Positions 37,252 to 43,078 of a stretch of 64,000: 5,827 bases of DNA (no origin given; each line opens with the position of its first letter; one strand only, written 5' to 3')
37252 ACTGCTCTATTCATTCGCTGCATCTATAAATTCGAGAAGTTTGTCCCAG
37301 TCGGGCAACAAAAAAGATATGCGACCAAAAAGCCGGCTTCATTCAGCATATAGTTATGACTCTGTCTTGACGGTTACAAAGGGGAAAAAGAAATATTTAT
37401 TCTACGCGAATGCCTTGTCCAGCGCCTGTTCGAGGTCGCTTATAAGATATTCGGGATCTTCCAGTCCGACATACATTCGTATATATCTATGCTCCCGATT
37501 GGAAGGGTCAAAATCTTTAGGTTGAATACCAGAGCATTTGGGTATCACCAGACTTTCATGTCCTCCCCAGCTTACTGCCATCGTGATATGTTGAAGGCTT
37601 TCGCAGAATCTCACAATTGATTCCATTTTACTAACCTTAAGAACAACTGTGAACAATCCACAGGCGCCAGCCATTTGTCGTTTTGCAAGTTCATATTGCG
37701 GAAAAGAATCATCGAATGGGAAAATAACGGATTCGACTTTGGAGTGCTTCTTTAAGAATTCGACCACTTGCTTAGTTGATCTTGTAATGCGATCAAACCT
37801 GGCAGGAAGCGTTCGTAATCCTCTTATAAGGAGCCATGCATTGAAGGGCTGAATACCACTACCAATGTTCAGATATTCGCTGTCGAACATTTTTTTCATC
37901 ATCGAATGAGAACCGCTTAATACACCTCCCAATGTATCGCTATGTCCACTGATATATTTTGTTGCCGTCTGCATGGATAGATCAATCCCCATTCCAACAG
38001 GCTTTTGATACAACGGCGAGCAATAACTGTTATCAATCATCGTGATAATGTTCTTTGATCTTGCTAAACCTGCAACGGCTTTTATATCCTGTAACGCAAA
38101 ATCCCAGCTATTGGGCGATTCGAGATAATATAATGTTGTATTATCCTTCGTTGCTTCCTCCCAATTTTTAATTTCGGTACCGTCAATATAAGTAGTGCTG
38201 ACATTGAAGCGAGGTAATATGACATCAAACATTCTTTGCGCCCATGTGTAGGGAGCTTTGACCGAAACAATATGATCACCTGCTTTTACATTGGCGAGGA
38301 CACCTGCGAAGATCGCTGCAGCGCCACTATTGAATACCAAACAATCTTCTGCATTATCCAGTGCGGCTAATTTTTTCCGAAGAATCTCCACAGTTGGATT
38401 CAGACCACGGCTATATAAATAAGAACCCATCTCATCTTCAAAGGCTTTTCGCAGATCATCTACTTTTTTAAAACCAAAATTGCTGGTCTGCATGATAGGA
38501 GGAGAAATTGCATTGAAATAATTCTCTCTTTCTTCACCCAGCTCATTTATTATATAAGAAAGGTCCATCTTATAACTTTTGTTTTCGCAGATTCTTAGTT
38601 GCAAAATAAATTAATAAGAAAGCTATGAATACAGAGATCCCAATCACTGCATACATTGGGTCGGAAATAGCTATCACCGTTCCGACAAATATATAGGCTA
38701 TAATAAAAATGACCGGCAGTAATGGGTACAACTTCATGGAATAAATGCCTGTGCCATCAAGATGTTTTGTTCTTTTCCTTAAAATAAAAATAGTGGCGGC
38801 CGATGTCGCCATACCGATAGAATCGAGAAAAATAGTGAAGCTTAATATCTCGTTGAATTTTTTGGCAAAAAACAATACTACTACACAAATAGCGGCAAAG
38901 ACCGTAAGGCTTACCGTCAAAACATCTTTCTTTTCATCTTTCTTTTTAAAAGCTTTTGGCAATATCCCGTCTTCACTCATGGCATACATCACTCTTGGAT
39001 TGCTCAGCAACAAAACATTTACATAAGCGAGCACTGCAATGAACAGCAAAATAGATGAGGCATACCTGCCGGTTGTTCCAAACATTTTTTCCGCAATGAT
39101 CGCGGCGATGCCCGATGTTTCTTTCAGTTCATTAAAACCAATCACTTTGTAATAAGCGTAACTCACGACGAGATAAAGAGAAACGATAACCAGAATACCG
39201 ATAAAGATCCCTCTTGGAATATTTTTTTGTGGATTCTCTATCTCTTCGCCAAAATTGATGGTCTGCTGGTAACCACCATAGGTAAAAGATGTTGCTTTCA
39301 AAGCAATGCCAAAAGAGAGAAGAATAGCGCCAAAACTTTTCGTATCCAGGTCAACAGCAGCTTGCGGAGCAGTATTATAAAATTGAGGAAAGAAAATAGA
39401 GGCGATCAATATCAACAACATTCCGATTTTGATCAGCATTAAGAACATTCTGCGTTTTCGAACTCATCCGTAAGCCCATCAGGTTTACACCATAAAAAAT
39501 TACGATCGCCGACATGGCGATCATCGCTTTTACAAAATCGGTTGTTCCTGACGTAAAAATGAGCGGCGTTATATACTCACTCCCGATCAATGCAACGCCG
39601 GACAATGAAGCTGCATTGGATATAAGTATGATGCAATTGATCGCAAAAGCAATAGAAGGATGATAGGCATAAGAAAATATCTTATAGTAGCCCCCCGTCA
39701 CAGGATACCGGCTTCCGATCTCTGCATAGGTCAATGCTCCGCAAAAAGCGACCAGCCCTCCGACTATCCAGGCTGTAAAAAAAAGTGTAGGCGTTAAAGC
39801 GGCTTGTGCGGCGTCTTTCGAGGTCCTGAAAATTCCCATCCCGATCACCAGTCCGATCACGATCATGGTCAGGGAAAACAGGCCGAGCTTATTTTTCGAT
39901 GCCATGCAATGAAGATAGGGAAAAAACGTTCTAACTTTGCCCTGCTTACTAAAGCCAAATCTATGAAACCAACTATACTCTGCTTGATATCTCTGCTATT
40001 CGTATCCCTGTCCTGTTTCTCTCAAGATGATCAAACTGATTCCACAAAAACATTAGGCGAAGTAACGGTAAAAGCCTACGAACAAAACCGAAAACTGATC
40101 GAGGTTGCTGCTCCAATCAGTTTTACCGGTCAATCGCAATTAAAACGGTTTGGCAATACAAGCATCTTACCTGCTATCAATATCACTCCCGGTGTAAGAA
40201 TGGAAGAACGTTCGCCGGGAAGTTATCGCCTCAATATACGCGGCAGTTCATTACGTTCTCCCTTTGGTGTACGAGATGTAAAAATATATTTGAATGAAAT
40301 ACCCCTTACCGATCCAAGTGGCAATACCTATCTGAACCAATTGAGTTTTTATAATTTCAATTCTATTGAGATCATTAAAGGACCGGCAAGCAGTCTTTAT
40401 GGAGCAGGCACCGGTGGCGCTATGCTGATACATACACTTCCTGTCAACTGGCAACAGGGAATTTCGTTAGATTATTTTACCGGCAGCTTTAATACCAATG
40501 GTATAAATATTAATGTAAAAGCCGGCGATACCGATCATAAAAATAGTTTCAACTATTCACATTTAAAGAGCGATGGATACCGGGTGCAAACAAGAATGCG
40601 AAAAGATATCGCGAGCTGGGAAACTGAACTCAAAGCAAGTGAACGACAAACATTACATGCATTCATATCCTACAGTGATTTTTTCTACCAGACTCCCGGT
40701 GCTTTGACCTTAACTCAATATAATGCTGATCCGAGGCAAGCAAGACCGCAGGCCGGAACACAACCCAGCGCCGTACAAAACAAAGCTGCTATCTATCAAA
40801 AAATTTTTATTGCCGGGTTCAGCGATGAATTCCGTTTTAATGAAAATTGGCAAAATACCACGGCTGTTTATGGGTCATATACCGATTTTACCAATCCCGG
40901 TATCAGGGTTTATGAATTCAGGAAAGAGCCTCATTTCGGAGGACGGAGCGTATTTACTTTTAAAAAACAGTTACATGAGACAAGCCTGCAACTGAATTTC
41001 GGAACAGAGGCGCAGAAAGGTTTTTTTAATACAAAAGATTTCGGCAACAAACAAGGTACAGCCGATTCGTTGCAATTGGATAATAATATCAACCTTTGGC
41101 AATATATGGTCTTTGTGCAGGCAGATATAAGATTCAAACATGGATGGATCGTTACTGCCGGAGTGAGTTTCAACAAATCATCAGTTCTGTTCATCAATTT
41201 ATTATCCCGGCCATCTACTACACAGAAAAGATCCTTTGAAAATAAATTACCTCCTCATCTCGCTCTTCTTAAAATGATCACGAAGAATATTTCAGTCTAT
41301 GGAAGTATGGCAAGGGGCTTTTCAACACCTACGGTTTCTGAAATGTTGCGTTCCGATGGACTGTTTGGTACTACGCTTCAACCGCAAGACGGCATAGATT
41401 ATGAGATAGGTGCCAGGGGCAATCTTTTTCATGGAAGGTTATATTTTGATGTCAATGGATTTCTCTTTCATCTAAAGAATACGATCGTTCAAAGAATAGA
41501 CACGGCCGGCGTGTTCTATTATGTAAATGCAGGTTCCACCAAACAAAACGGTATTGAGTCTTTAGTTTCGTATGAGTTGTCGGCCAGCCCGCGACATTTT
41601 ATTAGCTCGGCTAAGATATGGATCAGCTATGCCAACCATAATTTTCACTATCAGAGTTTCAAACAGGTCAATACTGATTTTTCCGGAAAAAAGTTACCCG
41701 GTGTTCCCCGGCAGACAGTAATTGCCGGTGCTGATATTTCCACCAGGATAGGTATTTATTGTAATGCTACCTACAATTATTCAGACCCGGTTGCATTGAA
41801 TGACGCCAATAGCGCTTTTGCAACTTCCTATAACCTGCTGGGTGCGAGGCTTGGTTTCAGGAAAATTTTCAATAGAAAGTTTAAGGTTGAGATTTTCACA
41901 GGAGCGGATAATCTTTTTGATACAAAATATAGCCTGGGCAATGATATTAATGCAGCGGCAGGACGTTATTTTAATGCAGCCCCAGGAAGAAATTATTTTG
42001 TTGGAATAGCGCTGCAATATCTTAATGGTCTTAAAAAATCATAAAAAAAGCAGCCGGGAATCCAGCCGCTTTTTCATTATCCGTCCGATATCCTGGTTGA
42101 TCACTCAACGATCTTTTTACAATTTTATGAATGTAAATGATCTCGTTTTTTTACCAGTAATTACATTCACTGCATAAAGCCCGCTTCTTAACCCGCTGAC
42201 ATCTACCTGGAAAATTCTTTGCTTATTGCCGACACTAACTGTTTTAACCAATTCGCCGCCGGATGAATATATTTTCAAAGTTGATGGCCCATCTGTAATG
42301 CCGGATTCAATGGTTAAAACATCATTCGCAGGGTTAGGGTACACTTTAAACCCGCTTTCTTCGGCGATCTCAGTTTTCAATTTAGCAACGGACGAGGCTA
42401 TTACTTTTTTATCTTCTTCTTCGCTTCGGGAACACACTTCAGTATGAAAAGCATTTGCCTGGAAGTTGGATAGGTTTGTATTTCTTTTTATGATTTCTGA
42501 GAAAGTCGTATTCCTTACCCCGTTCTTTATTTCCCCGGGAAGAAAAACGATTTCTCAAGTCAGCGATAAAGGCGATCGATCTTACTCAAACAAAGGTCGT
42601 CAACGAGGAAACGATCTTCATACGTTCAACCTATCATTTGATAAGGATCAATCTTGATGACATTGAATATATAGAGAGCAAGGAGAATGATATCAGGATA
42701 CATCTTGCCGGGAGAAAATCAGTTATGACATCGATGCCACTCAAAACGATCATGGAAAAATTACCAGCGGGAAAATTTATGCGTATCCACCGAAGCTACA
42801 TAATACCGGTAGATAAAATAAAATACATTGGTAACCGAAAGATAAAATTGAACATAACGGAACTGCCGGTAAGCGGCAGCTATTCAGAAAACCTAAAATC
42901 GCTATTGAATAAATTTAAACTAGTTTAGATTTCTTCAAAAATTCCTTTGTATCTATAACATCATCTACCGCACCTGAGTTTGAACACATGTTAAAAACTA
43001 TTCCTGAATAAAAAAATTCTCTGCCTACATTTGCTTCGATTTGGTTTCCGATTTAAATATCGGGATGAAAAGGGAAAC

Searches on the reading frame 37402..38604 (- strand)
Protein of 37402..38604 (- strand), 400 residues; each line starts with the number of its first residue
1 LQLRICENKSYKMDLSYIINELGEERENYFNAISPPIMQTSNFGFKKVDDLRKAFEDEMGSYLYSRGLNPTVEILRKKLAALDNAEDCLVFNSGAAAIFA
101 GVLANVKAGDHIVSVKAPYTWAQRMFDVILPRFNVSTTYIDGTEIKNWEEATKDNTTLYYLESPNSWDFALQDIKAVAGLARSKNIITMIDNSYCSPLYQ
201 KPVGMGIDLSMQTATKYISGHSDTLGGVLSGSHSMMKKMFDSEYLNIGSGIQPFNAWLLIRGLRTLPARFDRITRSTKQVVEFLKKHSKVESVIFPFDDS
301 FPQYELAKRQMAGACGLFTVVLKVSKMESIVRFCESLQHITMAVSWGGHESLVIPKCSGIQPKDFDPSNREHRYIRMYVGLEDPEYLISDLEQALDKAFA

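Call 34: search_protein_families(library=pfam, max_evalue=0.001, proteins=[window:37402-38604:-])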
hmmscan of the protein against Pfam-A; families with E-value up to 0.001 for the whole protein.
window:37402-38604:- (400 aa): 1 family
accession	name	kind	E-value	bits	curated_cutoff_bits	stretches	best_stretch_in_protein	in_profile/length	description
PF01053.26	Cys_Met_Meta_PP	-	8.1e-101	337.8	27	1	23-395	8-380/381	Cys/Met metabolism PLP-dependent enzyme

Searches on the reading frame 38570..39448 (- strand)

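Call 34: search_protein_families(library=pfam, max_evalue=0.001, proteins=[window:38570-39448:-])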
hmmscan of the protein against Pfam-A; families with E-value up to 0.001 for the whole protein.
window:38570-39448:- (292 aa): 2 families
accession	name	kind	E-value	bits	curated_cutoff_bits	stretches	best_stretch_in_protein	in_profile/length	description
PF13520.12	AA_permease_2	-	4e-28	98.9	27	1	2-274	146-418/427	Amino acid permease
PF00324.27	AA_permease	-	8.6e-20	71.3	24.6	1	3-282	142-448/470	Amino acid permease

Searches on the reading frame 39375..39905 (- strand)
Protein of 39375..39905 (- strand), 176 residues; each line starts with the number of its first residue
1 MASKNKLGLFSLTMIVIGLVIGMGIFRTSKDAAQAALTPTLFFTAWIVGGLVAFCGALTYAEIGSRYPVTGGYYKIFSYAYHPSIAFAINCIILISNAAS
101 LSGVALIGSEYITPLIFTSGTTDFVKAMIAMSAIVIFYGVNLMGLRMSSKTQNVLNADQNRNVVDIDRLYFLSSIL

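Call 34: search_protein_families(library=pfam, max_evalue=0.001, proteins=[window:39375-39905:-])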
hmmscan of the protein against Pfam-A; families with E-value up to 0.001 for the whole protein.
window:39375-39905:- (176 aa): 2 families
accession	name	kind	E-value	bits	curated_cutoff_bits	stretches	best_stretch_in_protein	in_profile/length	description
PF13520.12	AA_permease_2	-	3.3e-19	69.5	27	1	7-155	1-147/427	Amino acid permease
PF00324.27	AA_permease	-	1.2e-08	34.5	24.6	1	12-155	2-142/470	Amino acid permease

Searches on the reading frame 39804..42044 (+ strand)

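Call 48: search_protein_families(library=pfam, max_evalue=0.00001, proteins=[window:39804-42044:+])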
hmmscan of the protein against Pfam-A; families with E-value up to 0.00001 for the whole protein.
window:39804-42044:+ (746 aa): 2 families
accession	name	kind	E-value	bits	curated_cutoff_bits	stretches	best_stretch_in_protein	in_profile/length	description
PF00593.30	TonB_dep_Rec_b-barrel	-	2.5e-31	110.5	27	1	288-704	19-436/436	TonB dependent receptor-like, beta-barrel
PF07715.20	Plug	-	1.4e-16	61.4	23.9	1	98-205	2-105/107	TonB-dependent Receptor Plug Domain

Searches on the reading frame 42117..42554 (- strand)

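Call 34: search_protein_families(library=pfam, max_evalue=0.001, proteins=[window:42117-42554:-])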
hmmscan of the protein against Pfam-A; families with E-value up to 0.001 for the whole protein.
window:42117-42554:- (145 aa): 1 family
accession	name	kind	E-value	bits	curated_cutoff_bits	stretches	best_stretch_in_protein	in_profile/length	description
PF18962.6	Por_Secre_tail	-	9.8e-14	51.8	27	1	71-137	1-68/75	Secretion system C-terminal sorting domain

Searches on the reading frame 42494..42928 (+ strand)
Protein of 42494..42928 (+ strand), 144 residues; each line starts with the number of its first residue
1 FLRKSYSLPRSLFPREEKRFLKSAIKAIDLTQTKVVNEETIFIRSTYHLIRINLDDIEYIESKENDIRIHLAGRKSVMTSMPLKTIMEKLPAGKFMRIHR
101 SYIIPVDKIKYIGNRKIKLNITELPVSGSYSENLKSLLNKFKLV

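Call 34: search_protein_families(library=pfam, max_evalue=0.001, proteins=[window:42494-42928:+])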
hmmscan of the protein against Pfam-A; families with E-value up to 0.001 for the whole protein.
window:42494-42928:+ (144 aa): 1 family
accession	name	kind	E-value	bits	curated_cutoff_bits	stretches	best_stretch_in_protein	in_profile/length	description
PF04397.21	LytTR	-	5.9e-20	71.7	22.6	1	49-138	3-97/98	LytTr DNA-binding domain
